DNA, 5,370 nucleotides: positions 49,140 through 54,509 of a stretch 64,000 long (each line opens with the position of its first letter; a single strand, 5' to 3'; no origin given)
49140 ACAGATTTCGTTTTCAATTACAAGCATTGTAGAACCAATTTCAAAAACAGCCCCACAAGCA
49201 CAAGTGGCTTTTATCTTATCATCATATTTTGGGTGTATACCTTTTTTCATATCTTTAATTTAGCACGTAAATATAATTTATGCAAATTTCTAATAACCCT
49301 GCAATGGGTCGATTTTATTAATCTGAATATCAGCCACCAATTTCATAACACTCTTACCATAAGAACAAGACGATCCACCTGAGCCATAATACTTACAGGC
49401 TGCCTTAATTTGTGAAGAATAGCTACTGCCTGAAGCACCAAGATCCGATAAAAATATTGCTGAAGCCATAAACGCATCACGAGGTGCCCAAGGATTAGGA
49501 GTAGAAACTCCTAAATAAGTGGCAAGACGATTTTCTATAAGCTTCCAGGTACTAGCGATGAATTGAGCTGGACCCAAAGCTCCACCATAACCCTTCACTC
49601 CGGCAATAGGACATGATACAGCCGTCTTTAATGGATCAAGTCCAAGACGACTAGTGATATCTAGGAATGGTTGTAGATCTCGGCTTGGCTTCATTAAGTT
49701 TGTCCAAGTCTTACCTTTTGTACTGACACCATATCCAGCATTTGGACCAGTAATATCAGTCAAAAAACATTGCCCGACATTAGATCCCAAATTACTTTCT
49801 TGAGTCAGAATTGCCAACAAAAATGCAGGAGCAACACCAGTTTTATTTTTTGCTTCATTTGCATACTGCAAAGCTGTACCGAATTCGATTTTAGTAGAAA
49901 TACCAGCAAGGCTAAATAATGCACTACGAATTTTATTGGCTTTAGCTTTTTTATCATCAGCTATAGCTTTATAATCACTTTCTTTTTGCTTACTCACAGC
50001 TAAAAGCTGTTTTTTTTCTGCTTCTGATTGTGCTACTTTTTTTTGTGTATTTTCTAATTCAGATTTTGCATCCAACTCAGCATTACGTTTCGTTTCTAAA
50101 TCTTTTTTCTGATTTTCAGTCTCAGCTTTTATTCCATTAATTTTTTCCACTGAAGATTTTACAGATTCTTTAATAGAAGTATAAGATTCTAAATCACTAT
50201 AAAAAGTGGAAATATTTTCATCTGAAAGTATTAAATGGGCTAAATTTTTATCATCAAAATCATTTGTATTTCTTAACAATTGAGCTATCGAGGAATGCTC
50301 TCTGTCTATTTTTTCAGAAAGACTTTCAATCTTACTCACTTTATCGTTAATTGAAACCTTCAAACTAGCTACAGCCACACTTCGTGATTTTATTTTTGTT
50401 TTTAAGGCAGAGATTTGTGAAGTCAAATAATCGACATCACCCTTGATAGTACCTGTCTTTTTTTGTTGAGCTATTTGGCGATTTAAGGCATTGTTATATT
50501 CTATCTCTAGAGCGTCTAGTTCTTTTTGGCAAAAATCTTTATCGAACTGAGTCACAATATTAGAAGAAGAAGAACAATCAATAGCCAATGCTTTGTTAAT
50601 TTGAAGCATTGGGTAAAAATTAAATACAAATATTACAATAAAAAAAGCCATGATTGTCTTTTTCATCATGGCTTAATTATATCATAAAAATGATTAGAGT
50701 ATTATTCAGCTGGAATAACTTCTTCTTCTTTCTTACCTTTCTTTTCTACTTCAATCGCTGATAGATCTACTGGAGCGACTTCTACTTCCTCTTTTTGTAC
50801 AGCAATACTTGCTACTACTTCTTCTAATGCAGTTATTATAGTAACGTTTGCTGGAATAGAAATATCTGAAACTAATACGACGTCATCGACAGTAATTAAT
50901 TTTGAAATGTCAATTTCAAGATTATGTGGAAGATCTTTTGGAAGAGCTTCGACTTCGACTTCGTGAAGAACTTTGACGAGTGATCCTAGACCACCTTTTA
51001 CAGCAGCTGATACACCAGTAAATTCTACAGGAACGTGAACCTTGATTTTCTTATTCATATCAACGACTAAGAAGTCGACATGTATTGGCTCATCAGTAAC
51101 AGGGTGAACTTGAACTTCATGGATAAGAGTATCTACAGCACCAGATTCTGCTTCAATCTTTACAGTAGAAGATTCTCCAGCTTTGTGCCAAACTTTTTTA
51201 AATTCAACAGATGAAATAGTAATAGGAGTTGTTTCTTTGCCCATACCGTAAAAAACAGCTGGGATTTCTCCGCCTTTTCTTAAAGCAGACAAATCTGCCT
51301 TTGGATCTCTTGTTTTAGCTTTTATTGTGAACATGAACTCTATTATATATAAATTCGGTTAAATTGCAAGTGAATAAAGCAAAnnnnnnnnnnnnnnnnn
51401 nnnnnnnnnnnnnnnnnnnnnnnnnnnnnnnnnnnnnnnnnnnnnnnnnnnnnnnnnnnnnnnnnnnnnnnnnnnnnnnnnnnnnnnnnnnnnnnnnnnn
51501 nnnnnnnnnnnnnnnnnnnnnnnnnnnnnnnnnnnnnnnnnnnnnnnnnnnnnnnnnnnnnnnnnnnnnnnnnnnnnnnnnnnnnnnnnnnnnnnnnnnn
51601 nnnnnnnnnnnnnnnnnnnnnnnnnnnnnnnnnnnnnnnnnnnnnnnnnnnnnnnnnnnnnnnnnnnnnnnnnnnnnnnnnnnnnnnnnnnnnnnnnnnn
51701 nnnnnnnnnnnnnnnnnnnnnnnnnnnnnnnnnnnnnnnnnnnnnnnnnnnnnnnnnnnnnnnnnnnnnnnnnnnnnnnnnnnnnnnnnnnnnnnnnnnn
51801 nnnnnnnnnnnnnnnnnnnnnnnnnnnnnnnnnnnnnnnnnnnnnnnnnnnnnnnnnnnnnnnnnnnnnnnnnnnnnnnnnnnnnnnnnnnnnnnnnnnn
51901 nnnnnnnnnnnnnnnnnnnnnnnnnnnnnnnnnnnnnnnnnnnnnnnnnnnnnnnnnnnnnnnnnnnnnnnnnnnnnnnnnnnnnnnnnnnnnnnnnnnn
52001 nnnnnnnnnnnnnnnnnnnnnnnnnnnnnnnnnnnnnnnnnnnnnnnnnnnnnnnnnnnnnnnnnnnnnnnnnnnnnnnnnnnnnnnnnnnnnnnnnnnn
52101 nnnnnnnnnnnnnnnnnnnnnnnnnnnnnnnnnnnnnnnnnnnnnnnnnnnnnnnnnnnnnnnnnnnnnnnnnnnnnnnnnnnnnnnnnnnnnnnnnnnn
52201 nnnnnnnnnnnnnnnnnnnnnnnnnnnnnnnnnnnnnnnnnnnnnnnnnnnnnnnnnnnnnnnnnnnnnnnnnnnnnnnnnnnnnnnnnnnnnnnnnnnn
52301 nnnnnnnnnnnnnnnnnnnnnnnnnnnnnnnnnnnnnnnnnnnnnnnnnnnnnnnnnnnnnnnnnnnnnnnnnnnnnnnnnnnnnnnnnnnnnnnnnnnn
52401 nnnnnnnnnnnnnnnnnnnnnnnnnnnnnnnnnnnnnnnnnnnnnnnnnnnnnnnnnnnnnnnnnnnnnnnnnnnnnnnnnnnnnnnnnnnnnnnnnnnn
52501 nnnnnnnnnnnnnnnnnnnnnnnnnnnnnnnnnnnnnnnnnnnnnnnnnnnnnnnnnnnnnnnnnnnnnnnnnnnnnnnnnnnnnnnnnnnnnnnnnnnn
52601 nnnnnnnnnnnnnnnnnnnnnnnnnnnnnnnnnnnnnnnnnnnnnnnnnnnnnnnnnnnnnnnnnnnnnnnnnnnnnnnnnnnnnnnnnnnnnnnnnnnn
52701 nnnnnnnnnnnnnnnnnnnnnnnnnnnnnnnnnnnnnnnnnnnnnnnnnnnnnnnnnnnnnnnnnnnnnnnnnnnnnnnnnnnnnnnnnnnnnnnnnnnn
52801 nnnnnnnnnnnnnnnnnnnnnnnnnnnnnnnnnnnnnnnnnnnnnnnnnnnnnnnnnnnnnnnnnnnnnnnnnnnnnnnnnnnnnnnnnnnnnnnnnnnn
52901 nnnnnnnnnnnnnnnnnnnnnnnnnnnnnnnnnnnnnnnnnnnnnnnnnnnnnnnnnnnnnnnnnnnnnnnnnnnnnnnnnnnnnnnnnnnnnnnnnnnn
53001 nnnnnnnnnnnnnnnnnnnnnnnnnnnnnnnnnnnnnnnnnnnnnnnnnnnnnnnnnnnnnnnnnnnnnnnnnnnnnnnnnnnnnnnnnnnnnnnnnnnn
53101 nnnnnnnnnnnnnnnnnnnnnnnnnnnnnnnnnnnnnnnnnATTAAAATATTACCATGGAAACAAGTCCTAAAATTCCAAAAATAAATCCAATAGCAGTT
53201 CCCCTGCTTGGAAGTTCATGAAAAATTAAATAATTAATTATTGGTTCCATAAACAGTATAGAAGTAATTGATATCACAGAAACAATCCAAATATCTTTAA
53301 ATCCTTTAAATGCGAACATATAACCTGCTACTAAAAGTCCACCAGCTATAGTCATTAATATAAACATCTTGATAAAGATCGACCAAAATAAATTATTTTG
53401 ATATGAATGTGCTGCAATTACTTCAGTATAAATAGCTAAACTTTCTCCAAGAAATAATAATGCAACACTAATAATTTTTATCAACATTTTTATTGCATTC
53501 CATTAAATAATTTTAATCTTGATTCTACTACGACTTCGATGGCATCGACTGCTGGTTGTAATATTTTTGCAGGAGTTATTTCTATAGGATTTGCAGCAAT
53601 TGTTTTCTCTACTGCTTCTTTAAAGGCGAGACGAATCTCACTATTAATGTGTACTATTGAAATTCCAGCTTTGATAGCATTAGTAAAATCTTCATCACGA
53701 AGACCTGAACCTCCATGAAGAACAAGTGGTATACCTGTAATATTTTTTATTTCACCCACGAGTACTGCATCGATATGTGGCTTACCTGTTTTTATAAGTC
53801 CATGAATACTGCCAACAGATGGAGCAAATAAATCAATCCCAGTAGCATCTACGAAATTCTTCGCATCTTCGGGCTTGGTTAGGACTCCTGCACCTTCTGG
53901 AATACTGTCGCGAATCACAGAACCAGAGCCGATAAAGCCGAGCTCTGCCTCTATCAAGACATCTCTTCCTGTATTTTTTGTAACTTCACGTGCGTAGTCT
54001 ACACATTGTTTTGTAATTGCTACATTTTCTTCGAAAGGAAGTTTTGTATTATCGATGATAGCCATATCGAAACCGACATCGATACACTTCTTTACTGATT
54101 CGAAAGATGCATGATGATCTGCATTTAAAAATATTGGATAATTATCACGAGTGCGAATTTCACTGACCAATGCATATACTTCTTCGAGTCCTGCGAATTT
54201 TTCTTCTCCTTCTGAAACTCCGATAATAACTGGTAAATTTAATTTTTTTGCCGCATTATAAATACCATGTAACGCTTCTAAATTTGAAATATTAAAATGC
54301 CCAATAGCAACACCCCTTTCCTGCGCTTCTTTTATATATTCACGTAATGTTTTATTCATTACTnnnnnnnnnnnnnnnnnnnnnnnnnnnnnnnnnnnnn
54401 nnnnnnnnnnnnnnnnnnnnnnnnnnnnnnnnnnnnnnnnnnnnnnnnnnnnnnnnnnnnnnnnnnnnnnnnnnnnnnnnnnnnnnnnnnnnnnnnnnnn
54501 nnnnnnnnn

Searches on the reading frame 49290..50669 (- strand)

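Call 65: search_protein_families(library=pfam, proteins=[window:49290-50669:-], max_evalue=0.0001)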
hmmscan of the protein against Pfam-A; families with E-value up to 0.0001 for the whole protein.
window:49290-50669:- (459 aa): 1 family
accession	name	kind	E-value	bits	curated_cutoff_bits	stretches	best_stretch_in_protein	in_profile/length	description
PF13406.11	SLT_2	-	4.8e-07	29.7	24.3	1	202-411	3-200/292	Transglycosylase SLT domain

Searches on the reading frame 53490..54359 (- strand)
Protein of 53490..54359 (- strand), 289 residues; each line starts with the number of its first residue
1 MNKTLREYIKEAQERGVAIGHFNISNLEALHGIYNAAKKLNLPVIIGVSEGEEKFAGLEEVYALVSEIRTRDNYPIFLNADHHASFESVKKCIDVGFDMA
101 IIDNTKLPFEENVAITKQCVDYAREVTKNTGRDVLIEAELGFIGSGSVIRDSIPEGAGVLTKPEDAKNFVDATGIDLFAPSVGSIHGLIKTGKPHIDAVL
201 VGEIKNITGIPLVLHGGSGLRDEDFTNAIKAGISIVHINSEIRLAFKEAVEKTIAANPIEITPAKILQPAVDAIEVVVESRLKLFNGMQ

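Call 65: search_protein_families(library=pfam, proteins=[window:53490-54359:-], max_evalue=0.0001)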
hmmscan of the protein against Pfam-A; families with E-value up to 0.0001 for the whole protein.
window:53490-54359:- (289 aa): 1 family
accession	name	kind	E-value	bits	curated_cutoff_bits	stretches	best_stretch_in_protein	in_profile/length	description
PF01116.26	F_bP_aldolase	-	5.3e-72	243.1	25.5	1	4-286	2-273/277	Fructose-bisphosphate aldolase class-II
